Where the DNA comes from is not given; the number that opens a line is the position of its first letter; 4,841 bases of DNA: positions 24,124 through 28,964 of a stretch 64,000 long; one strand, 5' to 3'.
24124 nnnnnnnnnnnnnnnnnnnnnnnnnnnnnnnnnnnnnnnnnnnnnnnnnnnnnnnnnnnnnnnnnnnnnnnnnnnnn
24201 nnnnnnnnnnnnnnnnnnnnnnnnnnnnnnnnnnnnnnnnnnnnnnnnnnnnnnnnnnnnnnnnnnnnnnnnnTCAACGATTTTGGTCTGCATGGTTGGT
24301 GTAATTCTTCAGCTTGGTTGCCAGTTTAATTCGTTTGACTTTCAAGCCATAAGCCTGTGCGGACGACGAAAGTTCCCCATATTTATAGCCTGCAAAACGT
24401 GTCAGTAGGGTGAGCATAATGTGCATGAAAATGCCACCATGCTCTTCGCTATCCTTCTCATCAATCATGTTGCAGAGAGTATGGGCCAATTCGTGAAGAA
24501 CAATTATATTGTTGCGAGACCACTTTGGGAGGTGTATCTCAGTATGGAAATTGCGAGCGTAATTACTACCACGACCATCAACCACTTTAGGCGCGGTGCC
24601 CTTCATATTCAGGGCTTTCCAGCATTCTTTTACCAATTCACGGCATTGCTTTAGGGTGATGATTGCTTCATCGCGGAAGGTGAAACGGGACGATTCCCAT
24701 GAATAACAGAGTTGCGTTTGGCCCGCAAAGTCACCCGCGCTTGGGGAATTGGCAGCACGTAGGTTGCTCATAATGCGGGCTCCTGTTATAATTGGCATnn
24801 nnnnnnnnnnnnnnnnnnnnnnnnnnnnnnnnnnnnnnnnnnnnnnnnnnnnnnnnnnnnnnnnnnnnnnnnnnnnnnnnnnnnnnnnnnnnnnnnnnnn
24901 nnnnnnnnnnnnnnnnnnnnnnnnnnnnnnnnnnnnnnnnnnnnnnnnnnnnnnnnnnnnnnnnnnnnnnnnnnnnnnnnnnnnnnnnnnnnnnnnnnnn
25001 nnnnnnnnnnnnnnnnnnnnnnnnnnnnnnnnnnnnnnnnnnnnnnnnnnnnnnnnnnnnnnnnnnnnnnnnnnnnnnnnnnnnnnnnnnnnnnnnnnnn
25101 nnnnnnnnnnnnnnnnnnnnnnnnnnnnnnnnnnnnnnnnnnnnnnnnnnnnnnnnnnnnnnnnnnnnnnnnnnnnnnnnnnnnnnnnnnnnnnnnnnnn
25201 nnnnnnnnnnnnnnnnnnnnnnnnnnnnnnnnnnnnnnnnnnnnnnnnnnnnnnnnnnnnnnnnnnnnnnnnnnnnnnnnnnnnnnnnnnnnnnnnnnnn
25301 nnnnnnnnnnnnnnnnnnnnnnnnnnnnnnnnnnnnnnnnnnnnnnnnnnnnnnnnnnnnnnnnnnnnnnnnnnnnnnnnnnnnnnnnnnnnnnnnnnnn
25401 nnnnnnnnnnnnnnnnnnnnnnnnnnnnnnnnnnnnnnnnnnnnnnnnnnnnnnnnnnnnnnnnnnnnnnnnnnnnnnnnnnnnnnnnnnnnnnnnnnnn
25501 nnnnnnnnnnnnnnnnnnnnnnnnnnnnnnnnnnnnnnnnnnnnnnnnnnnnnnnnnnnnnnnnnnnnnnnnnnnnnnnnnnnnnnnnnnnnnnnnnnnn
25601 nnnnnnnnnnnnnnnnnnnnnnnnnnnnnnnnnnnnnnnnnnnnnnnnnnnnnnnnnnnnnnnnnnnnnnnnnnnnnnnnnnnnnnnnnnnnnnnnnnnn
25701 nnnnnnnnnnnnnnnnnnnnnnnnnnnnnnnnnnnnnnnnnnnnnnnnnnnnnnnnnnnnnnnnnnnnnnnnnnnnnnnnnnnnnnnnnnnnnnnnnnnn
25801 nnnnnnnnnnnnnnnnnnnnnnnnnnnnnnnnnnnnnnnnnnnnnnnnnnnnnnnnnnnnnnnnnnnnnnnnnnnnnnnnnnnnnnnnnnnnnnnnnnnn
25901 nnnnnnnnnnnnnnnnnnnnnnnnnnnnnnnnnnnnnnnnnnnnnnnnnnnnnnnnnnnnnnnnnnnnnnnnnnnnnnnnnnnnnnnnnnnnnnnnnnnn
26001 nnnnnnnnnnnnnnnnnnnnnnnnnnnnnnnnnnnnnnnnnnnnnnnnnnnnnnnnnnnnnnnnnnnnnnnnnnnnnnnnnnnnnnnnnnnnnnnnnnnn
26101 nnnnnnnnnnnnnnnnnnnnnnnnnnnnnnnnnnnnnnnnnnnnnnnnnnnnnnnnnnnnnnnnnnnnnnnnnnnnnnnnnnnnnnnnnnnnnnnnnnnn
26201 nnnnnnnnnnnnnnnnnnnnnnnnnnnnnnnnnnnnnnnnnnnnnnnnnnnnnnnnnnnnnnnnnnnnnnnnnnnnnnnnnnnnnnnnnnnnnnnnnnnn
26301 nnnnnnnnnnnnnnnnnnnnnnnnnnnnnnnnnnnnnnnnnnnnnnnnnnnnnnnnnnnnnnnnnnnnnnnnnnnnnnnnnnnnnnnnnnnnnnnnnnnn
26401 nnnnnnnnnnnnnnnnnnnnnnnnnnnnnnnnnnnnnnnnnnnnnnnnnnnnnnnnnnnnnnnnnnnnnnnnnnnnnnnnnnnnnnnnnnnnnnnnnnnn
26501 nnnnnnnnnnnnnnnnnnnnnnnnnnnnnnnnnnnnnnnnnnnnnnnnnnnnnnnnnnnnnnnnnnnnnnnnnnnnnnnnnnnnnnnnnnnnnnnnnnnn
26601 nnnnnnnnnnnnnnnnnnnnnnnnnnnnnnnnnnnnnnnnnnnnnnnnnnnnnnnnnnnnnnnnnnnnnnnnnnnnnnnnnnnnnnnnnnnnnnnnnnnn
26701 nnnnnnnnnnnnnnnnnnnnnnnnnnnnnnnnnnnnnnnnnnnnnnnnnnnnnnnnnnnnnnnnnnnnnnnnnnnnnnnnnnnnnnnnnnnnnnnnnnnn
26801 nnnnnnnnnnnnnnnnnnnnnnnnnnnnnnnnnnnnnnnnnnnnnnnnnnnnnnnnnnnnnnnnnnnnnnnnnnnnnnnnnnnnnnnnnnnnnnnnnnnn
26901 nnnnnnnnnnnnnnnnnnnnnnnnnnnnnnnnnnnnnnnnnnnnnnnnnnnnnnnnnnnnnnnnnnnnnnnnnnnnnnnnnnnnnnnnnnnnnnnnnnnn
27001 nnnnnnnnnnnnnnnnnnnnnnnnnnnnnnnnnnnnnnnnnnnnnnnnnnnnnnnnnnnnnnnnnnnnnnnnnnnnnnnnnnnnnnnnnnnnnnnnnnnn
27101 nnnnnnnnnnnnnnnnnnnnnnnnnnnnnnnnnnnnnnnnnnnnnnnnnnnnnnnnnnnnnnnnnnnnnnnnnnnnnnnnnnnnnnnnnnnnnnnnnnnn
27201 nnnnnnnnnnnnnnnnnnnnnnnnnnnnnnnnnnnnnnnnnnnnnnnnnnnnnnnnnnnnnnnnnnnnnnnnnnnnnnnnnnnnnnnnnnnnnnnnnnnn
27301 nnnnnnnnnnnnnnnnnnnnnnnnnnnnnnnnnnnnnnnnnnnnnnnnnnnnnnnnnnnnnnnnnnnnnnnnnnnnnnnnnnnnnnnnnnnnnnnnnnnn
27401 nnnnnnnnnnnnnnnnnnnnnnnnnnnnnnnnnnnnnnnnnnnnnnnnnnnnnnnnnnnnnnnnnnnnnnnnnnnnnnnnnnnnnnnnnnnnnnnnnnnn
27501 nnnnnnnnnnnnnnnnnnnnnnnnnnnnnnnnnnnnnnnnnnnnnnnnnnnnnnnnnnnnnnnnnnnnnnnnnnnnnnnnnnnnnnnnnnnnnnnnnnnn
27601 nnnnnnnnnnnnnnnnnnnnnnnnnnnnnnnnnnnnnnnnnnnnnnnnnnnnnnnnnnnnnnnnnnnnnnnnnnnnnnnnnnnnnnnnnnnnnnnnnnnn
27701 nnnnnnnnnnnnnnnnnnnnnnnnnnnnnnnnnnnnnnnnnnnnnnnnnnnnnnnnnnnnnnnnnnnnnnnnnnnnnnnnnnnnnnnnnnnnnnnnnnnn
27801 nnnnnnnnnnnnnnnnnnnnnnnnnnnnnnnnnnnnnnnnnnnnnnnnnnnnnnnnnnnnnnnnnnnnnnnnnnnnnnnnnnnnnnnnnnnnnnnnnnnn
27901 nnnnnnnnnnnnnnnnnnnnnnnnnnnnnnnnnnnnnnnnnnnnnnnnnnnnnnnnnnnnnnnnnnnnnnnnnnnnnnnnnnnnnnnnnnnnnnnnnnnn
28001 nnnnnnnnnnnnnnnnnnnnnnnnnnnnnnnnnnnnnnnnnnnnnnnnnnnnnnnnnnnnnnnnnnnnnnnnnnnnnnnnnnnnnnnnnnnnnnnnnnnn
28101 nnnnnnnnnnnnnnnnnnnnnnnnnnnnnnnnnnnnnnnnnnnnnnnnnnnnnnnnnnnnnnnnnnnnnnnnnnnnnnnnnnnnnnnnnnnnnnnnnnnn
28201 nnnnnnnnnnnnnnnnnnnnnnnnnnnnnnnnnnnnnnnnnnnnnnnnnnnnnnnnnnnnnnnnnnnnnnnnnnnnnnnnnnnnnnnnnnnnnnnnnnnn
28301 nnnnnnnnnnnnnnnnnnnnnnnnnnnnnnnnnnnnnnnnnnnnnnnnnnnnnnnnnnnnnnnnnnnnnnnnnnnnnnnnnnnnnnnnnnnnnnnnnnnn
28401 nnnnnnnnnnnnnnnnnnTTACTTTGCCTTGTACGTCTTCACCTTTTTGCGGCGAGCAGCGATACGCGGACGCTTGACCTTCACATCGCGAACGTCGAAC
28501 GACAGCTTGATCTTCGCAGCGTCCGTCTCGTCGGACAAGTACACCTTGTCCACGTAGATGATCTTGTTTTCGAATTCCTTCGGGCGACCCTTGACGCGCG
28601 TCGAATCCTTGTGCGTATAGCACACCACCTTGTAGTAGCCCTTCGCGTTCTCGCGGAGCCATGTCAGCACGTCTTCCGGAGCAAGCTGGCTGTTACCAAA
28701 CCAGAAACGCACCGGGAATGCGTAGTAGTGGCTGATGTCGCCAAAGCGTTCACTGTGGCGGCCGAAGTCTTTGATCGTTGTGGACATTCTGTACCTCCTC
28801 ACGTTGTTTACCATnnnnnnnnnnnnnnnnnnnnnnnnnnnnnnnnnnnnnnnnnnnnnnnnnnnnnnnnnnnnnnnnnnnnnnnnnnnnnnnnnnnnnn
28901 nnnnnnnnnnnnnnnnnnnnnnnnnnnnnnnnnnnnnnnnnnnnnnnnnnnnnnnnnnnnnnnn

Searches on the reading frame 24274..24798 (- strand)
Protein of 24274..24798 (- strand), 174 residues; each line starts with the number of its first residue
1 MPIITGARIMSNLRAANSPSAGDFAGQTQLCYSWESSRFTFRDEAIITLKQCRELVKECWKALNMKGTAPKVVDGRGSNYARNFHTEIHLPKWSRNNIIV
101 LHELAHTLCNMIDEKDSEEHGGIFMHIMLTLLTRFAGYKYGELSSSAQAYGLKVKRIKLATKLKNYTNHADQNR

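Call 53: find_related_loci(query=window:24274-24798:-, collection=viral_contigs, flank=10000)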
Query window:24274-24798:- (174 aa) in viral_contigs; peptide patterns used: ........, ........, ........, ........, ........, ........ (x = any residue, [..] = any of these).
5 stretches matched a pattern, but none encodes a relative of the query by tblastn (E <= 1e-3).
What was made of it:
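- Tried and rejected: The IMG/VR search with the 174-aa protein gave no relatives (call 53).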

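Call 57: search_dna_similar(query=window:24274-24798:-, collection=phages, mode=protein, max_rows=20, max_evalue=0.001)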
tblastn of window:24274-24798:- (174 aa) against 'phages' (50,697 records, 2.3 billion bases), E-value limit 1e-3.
Records with a match: 1; places in all: 1; records where one place covers at least 80% of the query: 0.
Best place of each record, by identity: <60% 1.
By first word of the organism name: Brevundimonas 1.
By host as written in the record: Brevundimonas goettingensis LVF2 1.
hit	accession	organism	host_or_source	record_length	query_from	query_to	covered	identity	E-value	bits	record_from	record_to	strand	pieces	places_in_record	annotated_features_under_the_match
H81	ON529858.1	Brevundimonas phage vB_BgoS-Bajun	Brevundimonas goettingensis LVF2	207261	68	132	37%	44.6%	2e-5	50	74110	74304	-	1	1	hypothetical protein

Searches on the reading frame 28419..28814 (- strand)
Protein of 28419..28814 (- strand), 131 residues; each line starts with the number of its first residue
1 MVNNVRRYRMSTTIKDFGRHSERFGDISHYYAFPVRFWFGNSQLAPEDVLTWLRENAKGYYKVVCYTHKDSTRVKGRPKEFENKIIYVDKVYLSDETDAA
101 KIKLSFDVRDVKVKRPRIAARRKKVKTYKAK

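Call 68: search_protein_families(library=phrogs, proteins=[window:28419-28814:-], max_evalue=0.0001)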
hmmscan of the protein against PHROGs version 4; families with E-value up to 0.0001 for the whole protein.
window:28419-28814:- (131 aa): 0 families

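Call 86: find_homologous_proteins(query=window:28419-28787:-)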
Query window:28419-28787:- (122 aa): 26 proteins with E <= 0.001 among 26 candidates.
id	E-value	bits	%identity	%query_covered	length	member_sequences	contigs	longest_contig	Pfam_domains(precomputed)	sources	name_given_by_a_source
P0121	2.7e-69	249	88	100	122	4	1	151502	-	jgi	jgi:hypothetical protein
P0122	5.7e-67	241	85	100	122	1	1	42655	-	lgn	-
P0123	8.3e-53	196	72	98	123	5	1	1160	-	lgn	-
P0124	8.5e-46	173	69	88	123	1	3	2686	-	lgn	-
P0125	1.2e-45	172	67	93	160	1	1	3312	-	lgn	-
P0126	1.1e-41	160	60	100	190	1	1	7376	-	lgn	-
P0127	1.3e-41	159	63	87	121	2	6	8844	-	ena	-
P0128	1.4e-41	159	65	98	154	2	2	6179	-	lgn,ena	-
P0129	1.7e-41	159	62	100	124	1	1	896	-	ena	-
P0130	2.1e-40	155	62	100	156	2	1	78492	-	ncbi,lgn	-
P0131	2.3e-40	155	62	96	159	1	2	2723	-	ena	-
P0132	5.2e-39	151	58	100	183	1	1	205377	-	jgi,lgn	jgi:hypothetical protein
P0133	7.3e-39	151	59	91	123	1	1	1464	-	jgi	jgi:hypothetical protein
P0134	9.0e-39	150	57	100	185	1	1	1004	-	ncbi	-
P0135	1.5e-38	150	60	87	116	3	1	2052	-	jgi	-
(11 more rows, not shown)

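Call 91: predict_structure(alignment_id=A4)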
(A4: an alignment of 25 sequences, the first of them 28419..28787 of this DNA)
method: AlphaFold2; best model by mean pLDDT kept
length: 122 residues; sequences in the alignment: 25
mean_pLDDT: 82.2   pTM: 0.70
mean pLDDT of the five models: 82.2, 82.1, 80.4, 74.7, 72.5
residues with pLDDT >= 90: 10; 70-90: 96; 50-70: 16; < 50: 0
segments of 3 or more residues with pLDDT < 50: none
pLDDT, mean of each block of 10 residues (from residue 1): 78 78 82 77 88 88 84 87 90 90 84 66 56
secondary structure, 60 per line:
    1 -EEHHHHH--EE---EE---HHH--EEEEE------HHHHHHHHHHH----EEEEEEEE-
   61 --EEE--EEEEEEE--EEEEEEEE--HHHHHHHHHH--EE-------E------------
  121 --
elements in order: H4-8 E26-30 H37-47 E52-59 E63-65 E68-74 E77-84 H87-96
